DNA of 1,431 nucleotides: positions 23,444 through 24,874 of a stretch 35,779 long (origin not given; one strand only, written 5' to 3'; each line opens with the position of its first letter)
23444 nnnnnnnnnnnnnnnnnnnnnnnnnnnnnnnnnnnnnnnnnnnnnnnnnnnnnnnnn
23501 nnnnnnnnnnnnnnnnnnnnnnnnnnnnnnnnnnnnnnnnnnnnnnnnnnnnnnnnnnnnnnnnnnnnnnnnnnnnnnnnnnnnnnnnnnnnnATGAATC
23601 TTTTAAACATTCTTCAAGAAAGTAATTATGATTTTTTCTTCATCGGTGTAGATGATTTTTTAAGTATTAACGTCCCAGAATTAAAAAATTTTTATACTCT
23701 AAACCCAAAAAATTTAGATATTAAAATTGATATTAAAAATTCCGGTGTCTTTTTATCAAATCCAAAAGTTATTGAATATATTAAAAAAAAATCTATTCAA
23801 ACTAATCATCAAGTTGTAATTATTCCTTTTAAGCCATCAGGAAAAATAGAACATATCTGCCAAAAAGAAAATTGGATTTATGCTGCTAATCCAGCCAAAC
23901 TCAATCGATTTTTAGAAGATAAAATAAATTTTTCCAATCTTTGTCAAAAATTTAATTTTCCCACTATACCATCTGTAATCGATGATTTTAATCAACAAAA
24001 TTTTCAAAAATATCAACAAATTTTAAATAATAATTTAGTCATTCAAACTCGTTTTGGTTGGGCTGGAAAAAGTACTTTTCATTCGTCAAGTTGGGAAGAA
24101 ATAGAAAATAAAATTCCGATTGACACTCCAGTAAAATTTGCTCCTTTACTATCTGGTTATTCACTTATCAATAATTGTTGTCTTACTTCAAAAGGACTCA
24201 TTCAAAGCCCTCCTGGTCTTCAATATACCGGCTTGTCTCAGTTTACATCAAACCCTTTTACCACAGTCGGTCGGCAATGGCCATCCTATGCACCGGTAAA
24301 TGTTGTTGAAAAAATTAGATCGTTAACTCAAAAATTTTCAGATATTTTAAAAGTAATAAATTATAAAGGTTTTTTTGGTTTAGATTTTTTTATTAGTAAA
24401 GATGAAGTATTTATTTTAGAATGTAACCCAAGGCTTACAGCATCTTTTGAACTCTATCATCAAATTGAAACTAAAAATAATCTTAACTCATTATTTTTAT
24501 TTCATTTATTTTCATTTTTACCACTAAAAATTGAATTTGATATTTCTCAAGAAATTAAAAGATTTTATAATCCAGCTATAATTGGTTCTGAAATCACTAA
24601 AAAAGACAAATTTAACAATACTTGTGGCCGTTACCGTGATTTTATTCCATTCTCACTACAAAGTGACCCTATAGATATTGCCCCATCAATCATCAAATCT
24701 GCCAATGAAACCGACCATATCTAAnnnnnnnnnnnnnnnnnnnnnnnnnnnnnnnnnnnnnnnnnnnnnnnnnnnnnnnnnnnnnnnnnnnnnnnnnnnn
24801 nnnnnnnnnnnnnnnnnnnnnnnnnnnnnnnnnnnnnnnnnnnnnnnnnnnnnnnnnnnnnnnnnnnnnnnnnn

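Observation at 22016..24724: Four-gene non-canonical module sits between mraY and ftsW, where murD normally lies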

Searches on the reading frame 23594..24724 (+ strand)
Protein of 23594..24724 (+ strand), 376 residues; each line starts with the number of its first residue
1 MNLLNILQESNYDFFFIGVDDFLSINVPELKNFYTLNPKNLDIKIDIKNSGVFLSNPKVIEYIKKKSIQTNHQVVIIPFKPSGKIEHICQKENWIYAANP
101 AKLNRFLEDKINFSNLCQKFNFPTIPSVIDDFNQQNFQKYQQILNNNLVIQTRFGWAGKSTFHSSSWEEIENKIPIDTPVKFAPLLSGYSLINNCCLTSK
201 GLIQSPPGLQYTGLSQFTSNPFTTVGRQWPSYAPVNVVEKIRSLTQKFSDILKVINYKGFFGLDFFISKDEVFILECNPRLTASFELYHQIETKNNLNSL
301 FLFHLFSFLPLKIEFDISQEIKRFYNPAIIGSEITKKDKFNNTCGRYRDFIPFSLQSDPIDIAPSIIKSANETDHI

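Call 3: search_protein_families(library=pfam, proteins=[window:23594-24724:+], max_evalue=0.01)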
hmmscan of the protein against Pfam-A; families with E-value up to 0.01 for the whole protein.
window:23594-24724:+ (376 aa): 3 families
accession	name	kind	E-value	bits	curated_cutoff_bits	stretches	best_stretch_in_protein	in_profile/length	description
PF02655.19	ATP-grasp_3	-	3.1e-06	27.8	23.2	1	240-284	115-160/160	ATP-grasp domain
PF14397.11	ATPgrasp_ST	-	8.6e-05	22.3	31.4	0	93-159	5-74/278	Sugar-transfer associated ATP-grasp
PF02222.28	ATP-grasp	-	0.0038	17.3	27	0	231-280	112-162/179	ATP-grasp domain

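Call 4: search_protein_families(library=ncbifam, proteins=[window:23594-24724:+], max_evalue=0.01)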
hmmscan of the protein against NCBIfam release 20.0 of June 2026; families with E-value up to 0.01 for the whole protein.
window:23594-24724:+ (376 aa): 7 families
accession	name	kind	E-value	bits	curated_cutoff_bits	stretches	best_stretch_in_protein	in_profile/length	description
NF005096.0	PRK06524.1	equivalog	1e-28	99.7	684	1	45-326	84-368/493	biotin carboxylase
NF005315.0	PRK06849.1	equivalog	4.5e-06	25.9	406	1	248-294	242-289/389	hypothetical protein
NF040722.1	MfnD_Meth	equivalog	9.7e-06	25.2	400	1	253-301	223-268/288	tyramine--L-glutamate ligase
NF004679.0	PRK06019.1-5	equivalog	0.00064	18.6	326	1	232-281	217-268/376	5-(carboxyamino)imidazole ribonucleotide synthase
NF003671.0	PRK05294.1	equivalog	0.0025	15.5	599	1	236-281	796-838/1058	carbamoyl-phosphate synthase large subunit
NF004678.0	PRK06019.1-4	equivalog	0.006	15.4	444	0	246-285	208-247/355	5-(carboxyamino)imidazole ribonucleotide synthase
TIGR01369.1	CPSaseII_lrg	equivalog_domain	0.0094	13.6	1027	0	236-287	799-847/1052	carbamoyl-phosphate synthase (glutamine-hydrolyzing) large subunit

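Call 9: search_solved_structures(query=window:23594-24724:+, max_evalue=1, show_alignments=2)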
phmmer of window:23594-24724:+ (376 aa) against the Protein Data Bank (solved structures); distinct sequences matched with E-value up to 1: 2.
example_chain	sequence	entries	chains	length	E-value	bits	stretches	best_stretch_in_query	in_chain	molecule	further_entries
5ju7_A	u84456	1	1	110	0.48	12.6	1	34-75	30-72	Transcriptional activator CadC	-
7ysi_A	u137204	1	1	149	0.78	11.9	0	102-166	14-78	Thiol disulfide reductase thioredoxin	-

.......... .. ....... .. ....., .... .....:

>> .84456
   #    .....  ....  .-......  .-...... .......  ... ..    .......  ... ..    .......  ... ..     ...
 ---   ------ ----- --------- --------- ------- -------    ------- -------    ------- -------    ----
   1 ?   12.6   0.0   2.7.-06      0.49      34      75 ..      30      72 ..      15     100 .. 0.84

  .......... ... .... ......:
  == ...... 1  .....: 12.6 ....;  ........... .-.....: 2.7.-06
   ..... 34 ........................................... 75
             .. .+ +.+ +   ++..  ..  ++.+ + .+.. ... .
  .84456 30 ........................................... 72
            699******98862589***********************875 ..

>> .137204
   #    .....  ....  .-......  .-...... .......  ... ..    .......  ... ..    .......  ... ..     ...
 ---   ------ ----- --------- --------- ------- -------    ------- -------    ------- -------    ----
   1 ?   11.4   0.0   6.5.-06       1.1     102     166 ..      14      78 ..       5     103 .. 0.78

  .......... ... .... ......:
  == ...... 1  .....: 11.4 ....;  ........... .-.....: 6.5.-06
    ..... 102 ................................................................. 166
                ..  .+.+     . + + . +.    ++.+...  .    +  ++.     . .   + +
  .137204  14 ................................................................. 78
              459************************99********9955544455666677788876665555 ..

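Call 11: find_homologous_proteins(query=window:23594-24724:+, max_evalue=0.001)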
Query window:23594-24724:+ (376 aa): 454 proteins with E <= 0.001 among 1832 candidates; the best 120 are listed.
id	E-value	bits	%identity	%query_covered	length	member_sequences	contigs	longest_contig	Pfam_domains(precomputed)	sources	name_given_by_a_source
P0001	2.6e-249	845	99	100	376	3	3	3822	PF02655.20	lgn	-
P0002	5.0e-230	781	90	100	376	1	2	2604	PF14397.12,PF02655.20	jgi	-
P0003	1.3e-215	734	84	100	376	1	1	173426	PF14397.12,PF02655.20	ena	-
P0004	4.8e-211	719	83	99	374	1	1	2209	PF14397.12,PF02655.20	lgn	-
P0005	9.0e-204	695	80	100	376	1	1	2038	PF14397.12,PF02655.20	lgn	-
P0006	1.2e-189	648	80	90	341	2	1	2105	PF14397.12,PF02655.20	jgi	-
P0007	5.2e-189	646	75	99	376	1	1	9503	PF14397.12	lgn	-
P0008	8.1e-189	645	75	99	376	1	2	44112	PF14397.12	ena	-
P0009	8.2e-187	639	75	99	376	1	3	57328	PF14397.12,PF02655.20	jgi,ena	-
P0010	9.6e-183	625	72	100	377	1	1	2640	PF14397.12,PF02655.20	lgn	-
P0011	2.0e-179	615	72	100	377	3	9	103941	PF14397.12,PF02655.20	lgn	-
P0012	4.9e-178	610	71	100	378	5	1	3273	PF14397.12,PF02655.20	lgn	-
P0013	3.8e-174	597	69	99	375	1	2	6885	PF02655.20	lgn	-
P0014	1.5e-164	566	68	99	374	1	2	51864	PF02655.20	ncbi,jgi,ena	ncbi:MAG: ATP-grasp domain-containing protein [Candidatus Shapirobacteria bacterium]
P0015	4.3e-162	557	66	99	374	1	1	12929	PF02655.20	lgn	-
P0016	6.9e-160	550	67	99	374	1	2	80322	PF14397.12,PF02655.20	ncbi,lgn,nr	ncbi:MAG: ATP-grasp domain-containing protein [Candidatus Shapirobacteria bacterium]|nr:ATP-grasp do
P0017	4.1e-158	544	66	99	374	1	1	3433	PF02655.20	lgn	-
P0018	2.4e-149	516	61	99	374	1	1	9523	PF02655.20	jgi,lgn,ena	-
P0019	5.6e-143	495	58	99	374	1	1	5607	PF02655.20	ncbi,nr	ncbi:MAG: ATP-grasp domain-containing protein [Candidatus Shapirobacteria bacterium]|nr:ATP-grasp do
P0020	2.6e-140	486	58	100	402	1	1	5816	PF14397.12,PF02655.20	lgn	-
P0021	4.3e-140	485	60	99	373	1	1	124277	PF14397.12,PF02655.20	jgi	jgi:predicted ATP-grasp superfamily ATP-dependent carboligase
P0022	1.7e-137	477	60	99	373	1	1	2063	PF02655.20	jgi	jgi:predicted ATP-grasp superfamily ATP-dependent carboligase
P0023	6.7e-136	471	56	99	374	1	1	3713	PF02655.20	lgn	-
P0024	2.3e-135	470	60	99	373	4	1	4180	PF14397.12,PF02655.20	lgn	-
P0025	3.7e-134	466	58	99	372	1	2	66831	PF02655.20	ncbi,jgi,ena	ncbi:MAG: ATP-grasp domain-containing protein [Candidatus Shapirobacteria bacterium]|jgi:predicted A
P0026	6.0e-134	465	56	99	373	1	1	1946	PF02655.20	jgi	jgi:predicted ATP-grasp superfamily ATP-dependent carboligase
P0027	6.8e-129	448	54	99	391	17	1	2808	PF02655.20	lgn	-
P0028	4.0e-128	446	55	97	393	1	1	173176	PF14397.12,PF02655.20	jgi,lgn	jgi:hypothetical protein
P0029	9.8e-128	444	56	98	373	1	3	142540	PF02655.20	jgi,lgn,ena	-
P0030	1.3e-127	444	56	96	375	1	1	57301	PF02655.20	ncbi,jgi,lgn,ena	ncbi:MAG: ATP-grasp domain-containing protein [Candidatus Shapirobacteria bacterium]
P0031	1.6e-127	444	55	99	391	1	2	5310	PF02655.20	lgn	-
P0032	5.9e-127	442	56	98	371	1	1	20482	PF02655.20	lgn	-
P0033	6.1e-127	442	56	99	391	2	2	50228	PF02655.20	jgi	jgi:predicted ATP-grasp superfamily ATP-dependent carboligase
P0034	6.9e-127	442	53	99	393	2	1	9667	PF14397.12,PF02655.20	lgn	-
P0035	6.6e-126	438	56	99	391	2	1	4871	PF14397.12,PF02655.20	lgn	-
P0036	1.1e-125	438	56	99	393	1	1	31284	PF02655.20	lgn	-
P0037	2.7e-125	436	55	98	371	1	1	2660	PF14397.12,PF02655.20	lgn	-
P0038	8.4e-125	435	57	97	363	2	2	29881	PF02655.20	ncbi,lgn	-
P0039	1.0e-124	434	54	97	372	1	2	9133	PF02655.20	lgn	-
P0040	3.4e-124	433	53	98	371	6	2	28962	PF14397.12,PF02655.20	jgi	-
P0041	3.7e-124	433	54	99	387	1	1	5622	PF02655.20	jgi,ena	-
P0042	4.9e-124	432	55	94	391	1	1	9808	PF02655.20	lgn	-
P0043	7.8e-124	432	54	99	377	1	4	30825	PF02655.20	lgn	-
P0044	1.2e-123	431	55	96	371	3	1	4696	PF02655.20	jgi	-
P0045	3.0e-123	430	53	94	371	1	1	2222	PF02655.20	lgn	-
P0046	1.2e-122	428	55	96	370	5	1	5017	PF02655.20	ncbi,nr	ncbi:MAG: ATP-grasp domain-containing protein [Candidatus Shapirobacteria bacterium]|nr:ATP-grasp do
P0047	1.4e-122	427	54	99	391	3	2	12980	PF14397.12,PF02655.20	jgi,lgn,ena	-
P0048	2.2e-122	427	53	99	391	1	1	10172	PF02655.20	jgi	-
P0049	3.0e-122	426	53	99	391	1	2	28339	PF14397.12,PF02655.20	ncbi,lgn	-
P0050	3.7e-122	426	52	99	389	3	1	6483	PF14397.12,PF02655.20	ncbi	-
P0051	1.0e-121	425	55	97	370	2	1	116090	PF02655.20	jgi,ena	-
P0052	1.1e-121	425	55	96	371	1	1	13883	PF02655.20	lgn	-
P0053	1.2e-121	424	56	97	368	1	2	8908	PF02655.20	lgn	-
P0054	1.4e-121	424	54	96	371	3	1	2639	PF02655.20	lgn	-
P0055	1.8e-121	424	54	99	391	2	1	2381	PF02655.20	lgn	-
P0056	2.1e-121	424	55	96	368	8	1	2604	PF02655.20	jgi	-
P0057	2.5e-121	423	55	96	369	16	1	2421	PF02655.20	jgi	-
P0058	3.1e-121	423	53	99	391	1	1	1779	PF02655.20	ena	-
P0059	3.5e-121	423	55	97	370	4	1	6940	PF02655.20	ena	-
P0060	4.4e-121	423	55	97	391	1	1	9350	PF02655.20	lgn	-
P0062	6.2e-121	422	56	97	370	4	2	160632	PF02655.20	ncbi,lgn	-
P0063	8.4e-121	422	52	97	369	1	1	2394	PF02655.20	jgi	jgi:hypothetical protein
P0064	9.2e-121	421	53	99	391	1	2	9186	PF02655.20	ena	-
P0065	1.3e-120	421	55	96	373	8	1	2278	PF02655.20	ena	-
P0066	1.5e-120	421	56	98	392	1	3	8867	PF02655.20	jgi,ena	-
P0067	2.0e-120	420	53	98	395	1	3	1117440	PF02655.20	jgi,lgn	jgi:hypothetical protein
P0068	4.7e-120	419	55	97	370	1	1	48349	PF02655.20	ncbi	-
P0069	5.7e-120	419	55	96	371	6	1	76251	PF02655.20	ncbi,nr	ncbi:MAG: ATP-grasp domain-containing protein [Candidatus Shapirobacteria bacterium]|nr:ATP-grasp do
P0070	8.6e-120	418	53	95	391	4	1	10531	PF02655.20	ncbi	-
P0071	1.1e-119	418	53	97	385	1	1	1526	PF02655.20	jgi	-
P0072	1.6e-119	417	57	92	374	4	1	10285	PF02655.20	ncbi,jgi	ncbi:MAG: ATP-grasp domain-containing protein [Candidatus Shapirobacteria bacterium]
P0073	1.8e-119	417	52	99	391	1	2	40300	PF02655.20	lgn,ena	-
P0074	2.1e-119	417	53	99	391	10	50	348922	PF02655.20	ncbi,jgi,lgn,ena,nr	ncbi:MAG TPA: ATP-grasp domain-containing protein [Candidatus Woesebacteria bacterium]|jgi:hypotheti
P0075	2.5e-119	417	53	94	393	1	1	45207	PF02655.20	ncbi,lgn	-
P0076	3.4e-119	416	53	96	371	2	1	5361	PF02655.20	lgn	-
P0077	3.9e-119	416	52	97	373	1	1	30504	PF02655.20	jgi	jgi:hypothetical protein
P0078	4.1e-119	416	55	95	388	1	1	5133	PF02655.20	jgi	jgi:hypothetical protein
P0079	7.2e-119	415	54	99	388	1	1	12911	PF02655.20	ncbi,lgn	-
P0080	7.4e-119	415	51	98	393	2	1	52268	PF02655.20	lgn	-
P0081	9.2e-119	415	52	99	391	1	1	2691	PF14397.12,PF02655.20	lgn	-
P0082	1.5e-118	414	55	96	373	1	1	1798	PF02655.20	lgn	-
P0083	2.0e-118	414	55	97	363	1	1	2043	PF02655.20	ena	-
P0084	2.2e-118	414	52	98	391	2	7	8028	PF14397.12,PF02655.20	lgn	-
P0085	3.6e-118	413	55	96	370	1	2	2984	PF02655.20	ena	-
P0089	6.2e-118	412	53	97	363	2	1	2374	PF02786.23,PF02655.20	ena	-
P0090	7.0e-118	412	51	97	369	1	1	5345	PF02655.20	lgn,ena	-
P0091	7.4e-118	412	53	99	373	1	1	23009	PF02655.20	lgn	-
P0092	7.7e-118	412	51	99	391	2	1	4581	PF14397.12,PF02655.20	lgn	-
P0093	9.0e-118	412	54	96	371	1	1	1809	PF02655.20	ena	-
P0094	9.2e-118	412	58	91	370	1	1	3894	PF02655.20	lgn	-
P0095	1.1e-117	411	54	94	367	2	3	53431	PF02655.20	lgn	-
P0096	1.3e-117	411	54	99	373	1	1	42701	PF02655.20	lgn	-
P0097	1.3e-117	411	52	99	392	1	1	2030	PF02655.20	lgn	-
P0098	1.3e-117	411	50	99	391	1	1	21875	PF14397.12,PF02655.20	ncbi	-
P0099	1.7e-117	411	52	97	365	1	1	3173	PF02655.20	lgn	-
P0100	1.7e-117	411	55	96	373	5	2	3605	PF02655.20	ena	-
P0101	1.8e-117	411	54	96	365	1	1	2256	PF02655.20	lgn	-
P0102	2.0e-117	411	54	99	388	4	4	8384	PF02655.20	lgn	-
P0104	3.1e-117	410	54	99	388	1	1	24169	PF02655.20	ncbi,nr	ncbi:MAG: ATP-grasp domain-containing protein [Candidatus Shapirobacteria bacterium]|nr:ATP-grasp do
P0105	3.3e-117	410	53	96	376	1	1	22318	PF02655.20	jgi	jgi:predicted ATP-grasp superfamily ATP-dependent carboligase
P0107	3.7e-117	410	53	98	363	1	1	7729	PF02655.20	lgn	-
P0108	3.8e-117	410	53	96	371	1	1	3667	PF02655.20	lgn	-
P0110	4.5e-117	409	52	97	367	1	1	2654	PF02655.20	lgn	-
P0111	4.8e-117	409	50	99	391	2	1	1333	PF14397.12,PF02655.20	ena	-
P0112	5.0e-117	409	56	94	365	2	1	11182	PF02655.20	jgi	-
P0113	5.2e-117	409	52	99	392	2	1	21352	PF02655.20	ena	-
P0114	5.3e-117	409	52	98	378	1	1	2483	PF14397.12,PF02655.20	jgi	-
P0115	5.6e-117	409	51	98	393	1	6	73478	PF02655.20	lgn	-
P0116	6.0e-117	409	54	99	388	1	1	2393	PF02655.20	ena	-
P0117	7.0e-117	409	52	97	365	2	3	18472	PF02655.20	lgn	-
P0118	7.2e-117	409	54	97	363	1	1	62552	PF02655.20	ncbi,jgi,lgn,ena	ncbi:MAG: ATP-grasp domain-containing protein [Candidatus Shapirobacteria bacterium]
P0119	7.3e-117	409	52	99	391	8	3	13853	PF02655.20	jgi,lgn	jgi:hypothetical protein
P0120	1.3e-116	408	49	97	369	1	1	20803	PF02655.20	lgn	-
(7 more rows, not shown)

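Call 13: find_encoding_contigs(protein=P0003, flank=10000, max_places=2)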
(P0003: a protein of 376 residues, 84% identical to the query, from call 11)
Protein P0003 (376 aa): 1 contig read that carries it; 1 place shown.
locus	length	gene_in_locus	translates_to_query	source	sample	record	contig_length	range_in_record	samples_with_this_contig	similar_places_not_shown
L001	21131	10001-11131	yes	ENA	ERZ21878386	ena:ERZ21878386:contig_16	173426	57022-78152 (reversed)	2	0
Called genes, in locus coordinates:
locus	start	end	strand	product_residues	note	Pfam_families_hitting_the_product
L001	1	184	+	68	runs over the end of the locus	PF01795:Methyltransf_5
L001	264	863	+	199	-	PF01795:Methyltransf_5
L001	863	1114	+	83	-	-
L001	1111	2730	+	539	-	PF03717:PBP_dimer, PF00905:Transpeptidase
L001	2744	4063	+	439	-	PF08245:Mur_ligase_M, PF02875:Mur_ligase_C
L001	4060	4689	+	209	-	-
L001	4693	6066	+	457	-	PF01225:Mur_ligase (weak), PF08245:Mur_ligase_M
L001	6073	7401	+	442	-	PF00275:EPSP_synthase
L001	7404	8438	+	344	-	PF00953:Glycos_transf_4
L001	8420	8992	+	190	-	-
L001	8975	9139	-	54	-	PF21344:Zn_ribbon_LysW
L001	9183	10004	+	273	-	PF00291:PALP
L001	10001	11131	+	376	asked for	PF14397:ATPgrasp_ST (faint), PF02655:ATP-grasp_3 (weak)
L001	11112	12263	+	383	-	PF01098:FTSW_RODA_SPOVE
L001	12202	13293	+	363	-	PF03033:Glyco_transf_28, PF04101:Glyco_tran_28_C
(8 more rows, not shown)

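Call 14: find_encoding_contigs(protein=P0074, flank=10000, max_places=3)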
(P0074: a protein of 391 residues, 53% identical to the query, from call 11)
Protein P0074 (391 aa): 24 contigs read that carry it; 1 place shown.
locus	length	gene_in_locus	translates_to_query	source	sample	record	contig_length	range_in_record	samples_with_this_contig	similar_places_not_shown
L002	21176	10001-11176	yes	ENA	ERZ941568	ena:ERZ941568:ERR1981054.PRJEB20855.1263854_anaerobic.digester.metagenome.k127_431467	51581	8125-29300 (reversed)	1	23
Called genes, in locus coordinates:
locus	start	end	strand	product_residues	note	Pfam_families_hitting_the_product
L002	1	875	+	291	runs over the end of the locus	PF01795:Methyltransf_5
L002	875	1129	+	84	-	-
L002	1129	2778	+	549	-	PF03717:PBP_dimer, PF00905:Transpeptidase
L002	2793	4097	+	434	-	PF08245:Mur_ligase_M, PF02875:Mur_ligase_C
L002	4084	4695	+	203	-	-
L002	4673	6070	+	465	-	PF01225:Mur_ligase, PF08245:Mur_ligase_M, PF02875:Mur_ligase_C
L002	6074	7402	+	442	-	PF00275:EPSP_synthase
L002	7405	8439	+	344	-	PF00953:Glycos_transf_4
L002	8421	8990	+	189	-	-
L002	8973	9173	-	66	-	PF21344:Zn_ribbon_LysW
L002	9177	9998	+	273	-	PF00291:PALP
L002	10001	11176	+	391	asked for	PF02655:ATP-grasp_3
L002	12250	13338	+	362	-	PF03033:Glyco_transf_28, PF04101:Glyco_tran_28_C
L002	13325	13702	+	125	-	-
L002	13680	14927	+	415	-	PF02491:SHS2_FTSA, PF11104:PilM_2, PF06723:MreB_Mbl, PF14450:FtsA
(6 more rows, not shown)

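Call 17: find_related_loci(query=A1, collection=genome_contigs, flank=10000)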
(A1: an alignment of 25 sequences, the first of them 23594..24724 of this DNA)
Query A1 (376 aa) in genome_contigs; peptide patterns used: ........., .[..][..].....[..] (x = any residue, [..] = any of these).
150 stretches matched a pattern; 117 encode a relative of the query (tblastn E <= 1e-3); the best 80 are kept; 80 distinct loci.
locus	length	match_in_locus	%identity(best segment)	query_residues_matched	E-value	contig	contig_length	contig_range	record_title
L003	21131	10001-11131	72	1-376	3e-174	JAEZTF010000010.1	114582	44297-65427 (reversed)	MAG: Candidatus Parcubacteria bacterium isolate OH_PDB_36 k127_1581811, whole genome shotgun sequence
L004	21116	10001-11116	68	1-373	7e-168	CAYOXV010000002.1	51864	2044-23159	MAG TPA_asm: uncultured Gammaproteobacteria bacterium isolate binchicken_co173_477 genome assembly, contig: NODE_2206_le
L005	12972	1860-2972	58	1-372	2e-133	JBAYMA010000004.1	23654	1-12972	MAG: Candidatus Shapirobacteria bacterium isolate SO_2016_LW1_28 scaffold01934_LW64-88_2016, whole genome shotgun sequen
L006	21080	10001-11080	56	2-362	1e-130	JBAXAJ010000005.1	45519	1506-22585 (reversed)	MAG: Candidatus Shapirobacteria bacterium isolate ELA138 MAG138_5, whole genome shotgun sequence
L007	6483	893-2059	52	1-372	1e-129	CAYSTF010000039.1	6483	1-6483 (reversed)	MAG TPA_asm: uncultured Gammaproteobacteria bacterium isolate SRP263991_co3_231 genome assembly, contig: NODE_18574_leng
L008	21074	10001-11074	57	3-368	8e-129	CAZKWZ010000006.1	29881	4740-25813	MAG TPA_asm: uncultured Gammaproteobacteria bacterium isolate SRP220891_co1_32 genome assembly, contig: NODE_2942_length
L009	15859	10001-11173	53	1-374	9e-129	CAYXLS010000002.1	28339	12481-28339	MAG TPA_asm: uncultured Gammaproteobacteria bacterium isolate SRP192927_co7_326 genome assembly, contig: NODE_2716_lengt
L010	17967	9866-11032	55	1-372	1e-127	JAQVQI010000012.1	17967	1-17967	MAG: Candidatus Shapirobacteria bacterium isolate STF1_223 NODE_8018_length_17967_cov_5.508184_Sandtown_F1, whole genome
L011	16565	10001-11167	54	1-372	2e-126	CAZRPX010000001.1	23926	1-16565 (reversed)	MAG TPA_asm: uncultured Gammaproteobacteria bacterium isolate SRP263991_co4_303 genome assembly, contig: NODE_2706_lengt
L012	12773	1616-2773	54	1-372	3e-126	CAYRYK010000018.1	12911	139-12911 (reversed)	MAG TPA_asm: uncultured Gammaproteobacteria bacterium isolate SRP216815_co1_67 genome assembly, contig: NODE_6204_length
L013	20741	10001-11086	55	1-362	1e-125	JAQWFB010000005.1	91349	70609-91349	MAG: Candidatus Shapirobacteria bacterium isolate STF2_89 NODE_365_length_91349_cov_17.118118_Sandtown_F2, whole genome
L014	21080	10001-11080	55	1-362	1e-125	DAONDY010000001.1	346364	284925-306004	MAG TPA_asm: Candidatus Woesebacteria bacterium isolate AMR_MDS_3883 NODE_4_length_346364_cov_10.752952, whole genome sh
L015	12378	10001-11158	54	1-372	7e-125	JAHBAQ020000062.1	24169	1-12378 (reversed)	MAG: Candidatus Shapirobacteria bacterium isolate AQU-07 c_000000131820, whole genome shotgun sequence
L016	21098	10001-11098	55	1-366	3e-124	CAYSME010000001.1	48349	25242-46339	MAG TPA_asm: uncultured Gammaproteobacteria bacterium isolate SRP192927_co6_55 genome assembly, contig: NODE_1038_length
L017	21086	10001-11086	55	1-362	1e-123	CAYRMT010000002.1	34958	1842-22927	MAG TPA_asm: uncultured Gammaproteobacteria bacterium isolate SRP192927_co2_434 genome assembly, contig: NODE_1483_lengt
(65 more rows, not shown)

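Call 21: predict_structure(alignment_id=A1)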
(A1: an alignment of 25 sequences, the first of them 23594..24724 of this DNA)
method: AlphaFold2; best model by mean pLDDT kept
length: 376 residues; sequences in the alignment: 25
mean_pLDDT: 93.0   pTM: 0.90
mean pLDDT of the five models: 93.0, 92.5, 92.1, 91.8, 91.4
residues with pLDDT >= 90: 311; 70-90: 59; 50-70: 5; < 50: 1
segments of 3 or more residues with pLDDT < 50: none
pLDDT, mean of each block of 10 residues (from residue 1): 88 94 88 92 87 95 97 96 96 97 93 93 96 98 95 80 96 95 95 96 97 90 93 96 98 96 95 94 90 94 96 90 94 90 89 94 93 70
secondary structure, 60 per line:
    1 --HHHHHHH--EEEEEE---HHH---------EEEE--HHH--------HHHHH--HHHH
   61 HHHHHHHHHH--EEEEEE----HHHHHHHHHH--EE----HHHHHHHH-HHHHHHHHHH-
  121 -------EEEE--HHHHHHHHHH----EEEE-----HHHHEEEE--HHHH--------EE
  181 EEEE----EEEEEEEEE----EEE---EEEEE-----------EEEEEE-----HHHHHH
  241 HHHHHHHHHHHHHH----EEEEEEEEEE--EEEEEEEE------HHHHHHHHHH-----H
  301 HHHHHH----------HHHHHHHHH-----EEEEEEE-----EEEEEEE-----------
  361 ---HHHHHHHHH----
elements in order: H3-9 E12-17 E33-36 H50-54 H57-70 E73-78 H83-92 H101-108 H110-119 E128-131 H134-143 E148-151 H157-160 E161-164 H167-170 E179-184 E189-197 E202-204 E208-212 E224-229 H235-254 E259-268 E271-278 H285-294 H300-306 H317-325 E331-337 E343-349 H364-372
